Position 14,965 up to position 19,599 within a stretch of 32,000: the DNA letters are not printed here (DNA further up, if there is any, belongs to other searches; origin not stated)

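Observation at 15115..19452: Giant cytoplasmic fusion: HerA/FtsK-type ATPase + KLEKE coiled coil + DUF835-like module + wHTH C-terminal module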

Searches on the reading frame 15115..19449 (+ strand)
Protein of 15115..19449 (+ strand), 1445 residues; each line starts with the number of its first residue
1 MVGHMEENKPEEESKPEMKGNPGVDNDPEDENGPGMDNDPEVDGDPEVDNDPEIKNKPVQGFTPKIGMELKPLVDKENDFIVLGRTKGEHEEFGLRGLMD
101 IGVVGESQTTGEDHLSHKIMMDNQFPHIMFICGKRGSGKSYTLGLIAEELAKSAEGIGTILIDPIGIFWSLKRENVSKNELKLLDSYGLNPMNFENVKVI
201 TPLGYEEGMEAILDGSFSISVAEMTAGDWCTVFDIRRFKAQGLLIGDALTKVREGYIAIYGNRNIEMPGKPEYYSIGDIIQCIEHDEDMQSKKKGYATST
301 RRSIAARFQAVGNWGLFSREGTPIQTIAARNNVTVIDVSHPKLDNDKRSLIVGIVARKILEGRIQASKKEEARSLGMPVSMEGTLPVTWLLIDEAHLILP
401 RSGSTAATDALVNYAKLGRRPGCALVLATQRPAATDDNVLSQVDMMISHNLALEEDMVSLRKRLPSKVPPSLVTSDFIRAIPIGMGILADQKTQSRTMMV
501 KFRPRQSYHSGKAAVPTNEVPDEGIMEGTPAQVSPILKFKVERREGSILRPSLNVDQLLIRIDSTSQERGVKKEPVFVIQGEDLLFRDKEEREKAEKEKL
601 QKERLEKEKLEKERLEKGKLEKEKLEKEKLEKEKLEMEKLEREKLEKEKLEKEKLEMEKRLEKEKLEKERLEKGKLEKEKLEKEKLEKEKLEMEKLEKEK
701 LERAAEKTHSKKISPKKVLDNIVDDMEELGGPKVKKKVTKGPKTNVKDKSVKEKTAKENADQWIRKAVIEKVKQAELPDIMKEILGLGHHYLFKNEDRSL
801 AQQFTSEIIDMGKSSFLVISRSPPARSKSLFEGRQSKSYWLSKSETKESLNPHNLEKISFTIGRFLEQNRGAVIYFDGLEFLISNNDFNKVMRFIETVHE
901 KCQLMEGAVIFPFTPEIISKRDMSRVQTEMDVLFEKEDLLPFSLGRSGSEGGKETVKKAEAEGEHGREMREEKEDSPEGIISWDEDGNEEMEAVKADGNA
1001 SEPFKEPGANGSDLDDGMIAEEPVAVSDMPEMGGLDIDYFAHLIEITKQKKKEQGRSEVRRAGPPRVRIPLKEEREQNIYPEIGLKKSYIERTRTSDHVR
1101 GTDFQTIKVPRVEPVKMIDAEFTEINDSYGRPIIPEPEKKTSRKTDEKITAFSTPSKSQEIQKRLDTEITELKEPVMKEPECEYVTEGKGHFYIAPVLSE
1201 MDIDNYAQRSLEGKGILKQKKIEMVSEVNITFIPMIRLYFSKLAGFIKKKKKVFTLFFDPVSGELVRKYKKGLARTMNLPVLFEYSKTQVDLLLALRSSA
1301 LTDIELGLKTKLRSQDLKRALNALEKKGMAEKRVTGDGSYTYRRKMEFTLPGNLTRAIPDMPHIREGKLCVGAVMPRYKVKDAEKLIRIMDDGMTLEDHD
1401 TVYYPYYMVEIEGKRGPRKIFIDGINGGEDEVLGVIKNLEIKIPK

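Call 3: search_protein_families(library=pfam, proteins=[window:15115-19449:+], max_evalue=0.1)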
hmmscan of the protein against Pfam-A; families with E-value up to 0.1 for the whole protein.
window:15115-19449:+ (1445 aa): 6 families
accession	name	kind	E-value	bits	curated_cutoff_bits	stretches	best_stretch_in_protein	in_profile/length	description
PF05763.18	DUF835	-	2.2e-24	86.2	33.1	1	803-930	10-136/136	Protein of unknown function (DUF835)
PF01935.23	DUF87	-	2.7e-09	37.9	23.2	1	129-359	26-220/220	Helicase HerA, central domain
PF05872.18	HerA_C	-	0.00012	21.4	22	1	386-451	257-321/502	Helicase HerA-like C-terminal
PF25213.1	HVO_A0261_N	-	0.007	16.7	35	1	1286-1341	10-62/86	HVO_A0261 N-terminal domain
PF13401.12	AAA_22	-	0.0077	17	27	0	128-156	7-33/130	AAA domain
PF00004.35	AAA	-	0.0084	17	21.2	0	325-447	16-127/131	ATPase family associated with various cellular activities (AAA)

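Call 4: search_protein_families(library=ncbifam, proteins=[window:15115-19449:+], max_evalue=0.1)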
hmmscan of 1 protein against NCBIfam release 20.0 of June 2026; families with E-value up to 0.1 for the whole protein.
window:15115-19449:+ (1445 aa): 5 families
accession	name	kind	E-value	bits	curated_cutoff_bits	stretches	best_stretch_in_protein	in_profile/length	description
NF040937.1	HerA_Thermprot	equivalog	5.6e-10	38.2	800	1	329-445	305-408/487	DNA double-strand break repair helicase HerA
NF042944.1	HerA_antiphage_2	equivalog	6.9e-08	31.7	850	1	329-468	375-512/576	anti-phage-associated helicase HerA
NF042943.1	HerA_antiphage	equivalog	2e-07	29.9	800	1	387-461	434-512/566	anti-phage-associated helicase HerA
NF040819.1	helicase_HerA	equivalog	8.6e-05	21.2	970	1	313-447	317-463/561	DNA double-strand break repair helicase HerA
NF047416.1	penta_HetL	equivalog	0.054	12.9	260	1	602-704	72-173/218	heterocyst differentiation pentapeptide repeat protein HetL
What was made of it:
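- On Canonical HerA (HerA-NurA repair helicase): NCBIfam HerA models score 21-38 bits against cutoffs of 800-970 (call 4)
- Closest known: HerA. Different: Very remote: NCBIfam HerA equivalogs score 21-38 bits against cutoffs of 800-970 (call 4).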

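Call 9: find_encoding_contigs(protein=window:15115-19449:+, flank=10000, max_places=6)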
Protein window:15115-19449:+ (1445 aa): no gene with exactly this product is on record in the collection.
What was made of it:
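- Tried and rejected: Exact-sequence look-up of the protein (call 9).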

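Call 36: find_related_loci(query=A2, collection=genome_contigs, flank=8000)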
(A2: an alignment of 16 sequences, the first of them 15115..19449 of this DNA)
Query A2 (1445 aa) in genome_contigs; peptide patterns used: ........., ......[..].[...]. (x = any residue, [..] = any of these).
526 stretches matched a pattern; 494 encode a relative of the query (tblastn E <= 1e-3); the best 80 are kept; 80 distinct loci.
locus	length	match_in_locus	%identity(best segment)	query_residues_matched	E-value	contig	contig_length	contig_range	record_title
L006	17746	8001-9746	80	1-588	0e+0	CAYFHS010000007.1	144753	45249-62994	MAG TPA_asm: uncultured archaeon isolate ERP003628_co1_33 genome assembly, contig: NODE_9_length_144753_cov_12.224972, w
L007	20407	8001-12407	74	57-1444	0e+0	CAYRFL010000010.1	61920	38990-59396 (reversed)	MAG TPA_asm: uncultured archaeon isolate SRP077602_co2_347 genome assembly, contig: NODE_717_length_61920_cov_6.714669,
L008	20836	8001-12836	66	62-1433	0e+0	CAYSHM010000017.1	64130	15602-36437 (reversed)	MAG TPA_asm: uncultured archaeon isolate SRP077602_co5_364 genome assembly, contig: NODE_2012_length_64130_cov_16.519126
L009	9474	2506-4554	57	55-937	0e+0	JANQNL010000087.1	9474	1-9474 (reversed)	MAG: Thermoplasmatota archaeon isolate PL23a_bin.128 k99_5638230, whole genome shotgun sequence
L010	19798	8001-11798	51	57-1434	2e-175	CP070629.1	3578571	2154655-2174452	MAG: Thermoplasmata archaeon isolate bin983 chromosome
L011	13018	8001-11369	55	58-1433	5e-174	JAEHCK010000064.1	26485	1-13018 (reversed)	MAG: Thermoplasmata archaeon isolate SG225.bin14 k141_457188_length_26485_cov_18.0000, whole genome shotgun sequence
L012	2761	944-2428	53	58-556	0e+0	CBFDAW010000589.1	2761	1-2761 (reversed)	MAG TPA_asm: uncultured Thermoplasmata archaeon isolate SRR26215686_concoct_192 genome assembly, contig: ERZ25073477.572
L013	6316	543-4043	56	58-1434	8e-173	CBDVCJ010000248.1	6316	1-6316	MAG TPA_asm: uncultured Thermoplasmata archaeon isolate SRR22302367_concoct_193 genome assembly, contig: ERZ26661968.870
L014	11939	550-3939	56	62-1435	5e-167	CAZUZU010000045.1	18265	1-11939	MAG TPA_asm: uncultured archaeon isolate SRP141376_co1_330 genome assembly, contig: NODE_6349_length_18265_cov_3.803185,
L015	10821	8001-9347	55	66-516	7e-162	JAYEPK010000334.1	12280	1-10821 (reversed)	MAG: Thermoplasmatota archaeon isolate MAG002 MAG002_334, whole genome shotgun sequence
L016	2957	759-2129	56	62-521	4e-171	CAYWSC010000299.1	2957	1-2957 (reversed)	MAG TPA_asm: Candidatus Hadarchaeota archaeon isolate binchicken_co6_196 genome assembly, contig: NODE_48162_length_2957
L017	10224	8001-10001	55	65-939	8e-160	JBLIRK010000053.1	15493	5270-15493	MAG: Thermoplasmatota archaeon isolate MF1_202111_bin_395 MF1_202111_bin_395_scaffold_54, whole genome shotgun sequence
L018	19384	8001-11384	56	70-1433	5e-159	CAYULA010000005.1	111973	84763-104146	MAG TPA_asm: uncultured Thermoplasmatales archaeon isolate SRP141376_co4_191 genome assembly, contig: NODE_243_length_11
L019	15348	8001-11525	55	66-1440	2e-159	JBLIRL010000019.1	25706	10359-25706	MAG: Thermoplasmatota archaeon isolate MF1_201704_bin_1099 MF1_201704_bin_1099_scaffold_19, whole genome shotgun sequenc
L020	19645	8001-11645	52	27-1433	4e-159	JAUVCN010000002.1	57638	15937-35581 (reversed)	MAG: Thermoplasmatales archaeon isolate CSMAG_272 CSMAG_272_k141_1247947_length_57638_cov_9.0000, whole genome shotgun s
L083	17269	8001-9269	35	81-514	4e-62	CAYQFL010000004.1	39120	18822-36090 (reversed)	MAG TPA_asm: uncultured Methanosarcinales archaeon isolate binchicken_co256_894 genome assembly, contig: NODE_1424_lengt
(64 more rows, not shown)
